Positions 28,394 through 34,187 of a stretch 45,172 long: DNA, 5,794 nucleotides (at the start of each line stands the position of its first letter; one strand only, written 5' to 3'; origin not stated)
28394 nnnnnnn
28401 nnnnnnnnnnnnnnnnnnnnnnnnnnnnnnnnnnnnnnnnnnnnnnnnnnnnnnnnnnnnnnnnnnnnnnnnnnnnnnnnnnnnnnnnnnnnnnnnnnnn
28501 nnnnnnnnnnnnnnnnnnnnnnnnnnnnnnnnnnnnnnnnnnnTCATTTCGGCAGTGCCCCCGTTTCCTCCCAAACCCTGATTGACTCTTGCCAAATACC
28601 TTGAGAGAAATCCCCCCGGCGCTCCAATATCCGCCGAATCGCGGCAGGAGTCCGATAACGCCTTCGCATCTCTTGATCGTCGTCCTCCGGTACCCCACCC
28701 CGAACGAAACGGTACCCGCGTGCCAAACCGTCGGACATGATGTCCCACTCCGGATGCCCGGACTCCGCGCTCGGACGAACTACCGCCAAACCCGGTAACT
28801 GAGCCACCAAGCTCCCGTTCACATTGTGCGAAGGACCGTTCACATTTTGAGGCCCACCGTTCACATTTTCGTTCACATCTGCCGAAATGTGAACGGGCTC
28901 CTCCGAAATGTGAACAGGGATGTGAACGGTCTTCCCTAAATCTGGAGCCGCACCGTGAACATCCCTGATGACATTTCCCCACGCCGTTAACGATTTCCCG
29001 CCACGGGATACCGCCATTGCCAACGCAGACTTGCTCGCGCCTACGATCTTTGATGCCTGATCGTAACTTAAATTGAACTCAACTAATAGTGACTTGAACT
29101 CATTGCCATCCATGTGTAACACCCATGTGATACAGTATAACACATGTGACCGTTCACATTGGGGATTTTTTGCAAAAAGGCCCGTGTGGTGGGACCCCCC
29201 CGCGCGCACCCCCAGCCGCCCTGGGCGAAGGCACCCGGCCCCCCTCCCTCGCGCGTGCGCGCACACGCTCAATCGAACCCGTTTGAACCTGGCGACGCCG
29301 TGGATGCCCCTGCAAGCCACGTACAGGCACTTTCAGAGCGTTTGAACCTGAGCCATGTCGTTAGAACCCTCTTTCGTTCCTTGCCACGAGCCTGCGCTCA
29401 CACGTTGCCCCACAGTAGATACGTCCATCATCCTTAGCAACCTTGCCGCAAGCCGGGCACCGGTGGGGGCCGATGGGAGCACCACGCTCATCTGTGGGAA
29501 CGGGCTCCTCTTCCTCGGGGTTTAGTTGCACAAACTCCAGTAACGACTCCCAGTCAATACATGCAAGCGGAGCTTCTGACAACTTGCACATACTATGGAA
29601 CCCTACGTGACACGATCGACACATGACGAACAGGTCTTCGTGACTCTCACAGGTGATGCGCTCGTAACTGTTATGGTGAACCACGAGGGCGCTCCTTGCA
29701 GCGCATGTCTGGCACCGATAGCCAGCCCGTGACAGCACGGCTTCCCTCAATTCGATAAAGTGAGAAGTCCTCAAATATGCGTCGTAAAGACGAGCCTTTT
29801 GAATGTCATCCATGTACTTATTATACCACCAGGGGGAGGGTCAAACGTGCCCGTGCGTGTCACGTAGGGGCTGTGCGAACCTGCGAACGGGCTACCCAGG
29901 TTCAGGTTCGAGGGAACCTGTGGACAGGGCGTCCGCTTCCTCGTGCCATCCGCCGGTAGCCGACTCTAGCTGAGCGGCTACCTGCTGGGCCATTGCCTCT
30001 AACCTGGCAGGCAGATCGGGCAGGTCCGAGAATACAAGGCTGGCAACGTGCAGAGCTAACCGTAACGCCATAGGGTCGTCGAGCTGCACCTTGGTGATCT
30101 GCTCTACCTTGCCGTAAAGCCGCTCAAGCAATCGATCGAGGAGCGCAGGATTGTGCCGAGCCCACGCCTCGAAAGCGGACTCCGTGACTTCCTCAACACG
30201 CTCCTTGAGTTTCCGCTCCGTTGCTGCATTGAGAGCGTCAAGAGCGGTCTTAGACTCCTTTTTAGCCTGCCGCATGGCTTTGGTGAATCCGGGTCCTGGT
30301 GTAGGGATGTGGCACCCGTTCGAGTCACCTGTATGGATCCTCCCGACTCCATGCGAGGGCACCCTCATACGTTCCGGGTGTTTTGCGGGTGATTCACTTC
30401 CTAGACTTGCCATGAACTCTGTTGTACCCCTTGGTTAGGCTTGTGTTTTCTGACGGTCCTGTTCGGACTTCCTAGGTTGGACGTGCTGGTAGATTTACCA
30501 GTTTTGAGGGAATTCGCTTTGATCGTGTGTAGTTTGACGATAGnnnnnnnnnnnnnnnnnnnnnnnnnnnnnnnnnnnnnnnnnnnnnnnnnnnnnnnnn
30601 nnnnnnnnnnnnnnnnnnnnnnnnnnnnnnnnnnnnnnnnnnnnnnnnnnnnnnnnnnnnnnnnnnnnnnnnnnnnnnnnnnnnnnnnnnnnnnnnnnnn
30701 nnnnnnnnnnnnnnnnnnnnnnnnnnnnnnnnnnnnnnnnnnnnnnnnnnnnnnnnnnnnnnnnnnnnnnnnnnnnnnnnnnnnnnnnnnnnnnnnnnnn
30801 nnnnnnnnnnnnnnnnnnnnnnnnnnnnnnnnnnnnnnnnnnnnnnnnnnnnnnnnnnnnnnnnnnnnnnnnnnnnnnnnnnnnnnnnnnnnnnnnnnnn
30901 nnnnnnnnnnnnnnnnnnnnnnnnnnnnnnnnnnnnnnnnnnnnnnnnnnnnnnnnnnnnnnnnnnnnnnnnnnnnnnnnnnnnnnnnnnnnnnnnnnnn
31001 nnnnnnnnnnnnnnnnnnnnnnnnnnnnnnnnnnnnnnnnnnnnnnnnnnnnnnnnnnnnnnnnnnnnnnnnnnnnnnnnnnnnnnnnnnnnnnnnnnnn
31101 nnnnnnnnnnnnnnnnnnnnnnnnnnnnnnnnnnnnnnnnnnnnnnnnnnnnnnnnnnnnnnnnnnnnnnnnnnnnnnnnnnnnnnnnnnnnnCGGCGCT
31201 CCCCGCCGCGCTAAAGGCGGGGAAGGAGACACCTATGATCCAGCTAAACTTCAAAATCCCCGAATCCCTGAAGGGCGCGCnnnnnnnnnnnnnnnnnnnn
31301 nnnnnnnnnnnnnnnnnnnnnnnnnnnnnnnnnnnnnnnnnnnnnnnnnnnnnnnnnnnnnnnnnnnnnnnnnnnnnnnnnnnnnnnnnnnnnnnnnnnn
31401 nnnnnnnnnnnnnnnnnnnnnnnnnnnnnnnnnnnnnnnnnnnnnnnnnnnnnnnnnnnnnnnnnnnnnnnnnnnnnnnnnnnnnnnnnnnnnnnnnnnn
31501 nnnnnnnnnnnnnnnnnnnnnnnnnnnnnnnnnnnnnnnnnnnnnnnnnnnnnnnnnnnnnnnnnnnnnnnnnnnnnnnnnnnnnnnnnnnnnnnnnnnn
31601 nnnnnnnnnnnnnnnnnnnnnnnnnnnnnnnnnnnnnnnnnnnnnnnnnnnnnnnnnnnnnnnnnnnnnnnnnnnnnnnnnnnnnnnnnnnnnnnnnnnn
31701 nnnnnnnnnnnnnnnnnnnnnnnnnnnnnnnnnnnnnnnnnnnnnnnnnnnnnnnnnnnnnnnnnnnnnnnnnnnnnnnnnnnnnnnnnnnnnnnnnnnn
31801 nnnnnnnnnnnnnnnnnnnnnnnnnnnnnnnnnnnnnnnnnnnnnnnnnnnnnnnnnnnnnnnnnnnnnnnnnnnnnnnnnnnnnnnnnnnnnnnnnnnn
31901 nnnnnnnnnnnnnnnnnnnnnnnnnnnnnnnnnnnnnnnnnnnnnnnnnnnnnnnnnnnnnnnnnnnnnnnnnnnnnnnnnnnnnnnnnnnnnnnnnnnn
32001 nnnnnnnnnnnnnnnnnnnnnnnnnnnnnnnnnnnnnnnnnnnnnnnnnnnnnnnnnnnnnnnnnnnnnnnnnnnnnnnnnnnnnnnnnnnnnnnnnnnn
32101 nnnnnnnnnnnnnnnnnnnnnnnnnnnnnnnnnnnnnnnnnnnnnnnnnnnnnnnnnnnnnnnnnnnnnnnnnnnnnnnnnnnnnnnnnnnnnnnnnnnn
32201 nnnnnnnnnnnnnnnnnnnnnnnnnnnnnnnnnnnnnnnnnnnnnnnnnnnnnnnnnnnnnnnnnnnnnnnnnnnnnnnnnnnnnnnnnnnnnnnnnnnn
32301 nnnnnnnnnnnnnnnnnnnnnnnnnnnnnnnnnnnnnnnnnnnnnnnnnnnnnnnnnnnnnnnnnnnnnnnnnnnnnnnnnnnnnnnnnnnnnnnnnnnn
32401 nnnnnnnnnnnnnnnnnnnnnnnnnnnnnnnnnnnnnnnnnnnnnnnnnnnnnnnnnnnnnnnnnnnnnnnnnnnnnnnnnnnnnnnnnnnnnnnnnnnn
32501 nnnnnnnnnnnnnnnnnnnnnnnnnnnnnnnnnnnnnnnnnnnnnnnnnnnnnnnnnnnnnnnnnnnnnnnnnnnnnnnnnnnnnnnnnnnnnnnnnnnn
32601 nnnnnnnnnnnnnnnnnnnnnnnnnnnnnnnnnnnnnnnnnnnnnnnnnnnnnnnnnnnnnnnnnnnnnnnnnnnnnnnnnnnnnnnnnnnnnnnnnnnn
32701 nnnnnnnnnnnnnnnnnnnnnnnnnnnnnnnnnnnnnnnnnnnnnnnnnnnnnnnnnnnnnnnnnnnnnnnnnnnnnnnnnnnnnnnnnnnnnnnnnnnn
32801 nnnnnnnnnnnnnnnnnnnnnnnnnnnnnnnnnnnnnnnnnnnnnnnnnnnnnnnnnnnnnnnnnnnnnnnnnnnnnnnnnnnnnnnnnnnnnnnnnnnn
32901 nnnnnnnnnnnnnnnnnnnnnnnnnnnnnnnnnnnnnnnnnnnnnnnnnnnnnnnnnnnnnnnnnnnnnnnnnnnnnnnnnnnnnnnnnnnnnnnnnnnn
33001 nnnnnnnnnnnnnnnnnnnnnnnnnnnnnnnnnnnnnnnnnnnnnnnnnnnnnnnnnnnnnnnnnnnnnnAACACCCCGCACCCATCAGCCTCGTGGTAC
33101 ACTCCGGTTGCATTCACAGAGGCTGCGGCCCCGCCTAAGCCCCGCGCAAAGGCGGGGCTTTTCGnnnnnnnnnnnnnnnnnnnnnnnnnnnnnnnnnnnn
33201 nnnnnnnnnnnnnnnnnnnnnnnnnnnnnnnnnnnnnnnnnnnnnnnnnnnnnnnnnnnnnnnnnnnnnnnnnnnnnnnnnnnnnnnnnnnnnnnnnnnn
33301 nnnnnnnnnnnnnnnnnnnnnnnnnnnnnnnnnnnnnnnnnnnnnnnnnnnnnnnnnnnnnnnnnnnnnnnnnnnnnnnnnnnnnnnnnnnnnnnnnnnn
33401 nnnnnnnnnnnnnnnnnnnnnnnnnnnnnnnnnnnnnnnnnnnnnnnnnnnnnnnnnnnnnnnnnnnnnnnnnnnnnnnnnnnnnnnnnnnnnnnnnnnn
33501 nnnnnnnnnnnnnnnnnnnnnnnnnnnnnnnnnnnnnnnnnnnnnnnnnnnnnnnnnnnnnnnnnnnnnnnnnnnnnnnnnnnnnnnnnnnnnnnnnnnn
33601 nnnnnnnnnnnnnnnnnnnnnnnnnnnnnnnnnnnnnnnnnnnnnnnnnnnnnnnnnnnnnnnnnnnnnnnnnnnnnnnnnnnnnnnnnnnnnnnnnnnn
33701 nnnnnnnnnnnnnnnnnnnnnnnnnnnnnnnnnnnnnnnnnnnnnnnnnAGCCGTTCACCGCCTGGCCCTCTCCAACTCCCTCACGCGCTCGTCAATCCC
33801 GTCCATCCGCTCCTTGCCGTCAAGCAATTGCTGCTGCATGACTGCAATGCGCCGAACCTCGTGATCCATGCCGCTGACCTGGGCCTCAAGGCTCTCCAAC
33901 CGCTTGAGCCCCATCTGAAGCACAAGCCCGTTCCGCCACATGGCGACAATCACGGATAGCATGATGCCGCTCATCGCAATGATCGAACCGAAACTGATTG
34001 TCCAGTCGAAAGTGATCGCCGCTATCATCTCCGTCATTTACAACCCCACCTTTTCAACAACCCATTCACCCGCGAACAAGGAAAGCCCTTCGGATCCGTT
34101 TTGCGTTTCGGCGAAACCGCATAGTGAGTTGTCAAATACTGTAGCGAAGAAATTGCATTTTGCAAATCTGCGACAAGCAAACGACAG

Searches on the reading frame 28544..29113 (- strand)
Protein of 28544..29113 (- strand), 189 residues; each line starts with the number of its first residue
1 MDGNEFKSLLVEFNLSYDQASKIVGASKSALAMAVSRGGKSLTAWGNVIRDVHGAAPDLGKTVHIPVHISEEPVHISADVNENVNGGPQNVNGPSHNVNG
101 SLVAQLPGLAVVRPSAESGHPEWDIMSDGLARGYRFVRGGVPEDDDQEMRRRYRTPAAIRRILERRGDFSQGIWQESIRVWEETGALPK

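Call 42: search_protein_families(library=phrogs, proteins=[window:28544-29113:-], max_evalue=0.001)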
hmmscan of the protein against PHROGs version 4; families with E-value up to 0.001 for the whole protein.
window:28544-29113:- (189 aa): 0 families

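Call 79: search_protein_families(library=pfam, proteins=[window:28544-29113:-], max_evalue=0.1)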
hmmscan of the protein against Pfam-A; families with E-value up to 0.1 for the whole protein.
window:28544-29113:- (189 aa): 0 families

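Call 90: find_homologous_proteins(query=window:28544-29113:-, max_evalue=0.001)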
Query window:28544-29113:- (189 aa): 2 proteins with E <= 0.001 among 83 candidates.
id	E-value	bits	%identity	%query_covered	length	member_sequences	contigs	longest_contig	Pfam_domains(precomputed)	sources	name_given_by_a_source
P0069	1.3e-121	421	100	100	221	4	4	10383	-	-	-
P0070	2.3e-35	140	49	90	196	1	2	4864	-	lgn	-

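Call 91: find_encoding_contigs(protein=P0070, flank=4000, max_places=2)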
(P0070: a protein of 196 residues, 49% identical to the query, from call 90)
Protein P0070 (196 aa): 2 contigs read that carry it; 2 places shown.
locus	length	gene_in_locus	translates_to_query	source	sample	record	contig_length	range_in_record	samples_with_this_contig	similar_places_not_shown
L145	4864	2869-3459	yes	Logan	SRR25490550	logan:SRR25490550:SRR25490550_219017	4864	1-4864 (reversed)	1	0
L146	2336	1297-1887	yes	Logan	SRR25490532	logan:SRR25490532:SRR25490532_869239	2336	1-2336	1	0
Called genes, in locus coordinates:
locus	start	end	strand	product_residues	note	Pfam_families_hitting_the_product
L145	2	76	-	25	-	?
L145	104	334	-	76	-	-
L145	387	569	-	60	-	-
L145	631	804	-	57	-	-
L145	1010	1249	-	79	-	-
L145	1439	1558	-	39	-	-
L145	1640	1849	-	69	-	-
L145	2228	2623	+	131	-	-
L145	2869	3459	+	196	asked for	-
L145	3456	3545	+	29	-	-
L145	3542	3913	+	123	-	-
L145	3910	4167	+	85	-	-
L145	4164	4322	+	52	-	-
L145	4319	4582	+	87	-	-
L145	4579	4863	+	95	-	?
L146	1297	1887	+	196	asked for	-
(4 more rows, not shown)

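Call 97: search_protein_families(library=ncbifam, proteins=[window:28544-29113:-], max_evalue=0.01)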
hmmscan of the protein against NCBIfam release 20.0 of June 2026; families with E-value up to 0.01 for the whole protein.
window:28544-29113:- (189 aa): 0 families

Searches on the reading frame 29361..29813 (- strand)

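Call 42: search_protein_families(library=phrogs, proteins=[window:29361-29813:-], max_evalue=0.001)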
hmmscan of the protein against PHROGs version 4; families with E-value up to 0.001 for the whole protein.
window:29361-29813:- (150 aa): 7 families
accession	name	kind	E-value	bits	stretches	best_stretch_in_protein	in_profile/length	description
phrog_8060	-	unknown function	1.3e-07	32.6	1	10-76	17-83/213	-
phrog_119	-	DNA, RNA and nucleotide metabolism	3.2e-07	30.5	1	6-74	178-256/443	HNH endonuclease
phrog_8048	-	DNA, RNA and nucleotide metabolism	1.1e-05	25.8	1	16-78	161-231/273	HNH endonuclease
phrog_144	-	DNA, RNA and nucleotide metabolism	1.8e-05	25.5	1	19-69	72-129/175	HNH endonuclease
phrog_333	-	DNA, RNA and nucleotide metabolism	9e-05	23.7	1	18-70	20-76/138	HNH endonuclease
phrog_8446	-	DNA, RNA and nucleotide metabolism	9.4e-05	23.1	1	16-76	125-199/211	HNH endonuclease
phrog_4581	-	head and packaging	0.00051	20.5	1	10-69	44-105/395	terminase small subunit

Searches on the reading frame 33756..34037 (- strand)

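Call 39: search_protein_families(library=phrogs, proteins=[window:33756-34037:-], max_evalue=0.001)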
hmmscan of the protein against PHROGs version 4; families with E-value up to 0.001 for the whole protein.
window:33756-34037:- (93 aa): 1 family
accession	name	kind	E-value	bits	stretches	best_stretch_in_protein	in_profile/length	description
phrog_3999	-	unknown function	0.00053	21.1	0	13-58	7-51/107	-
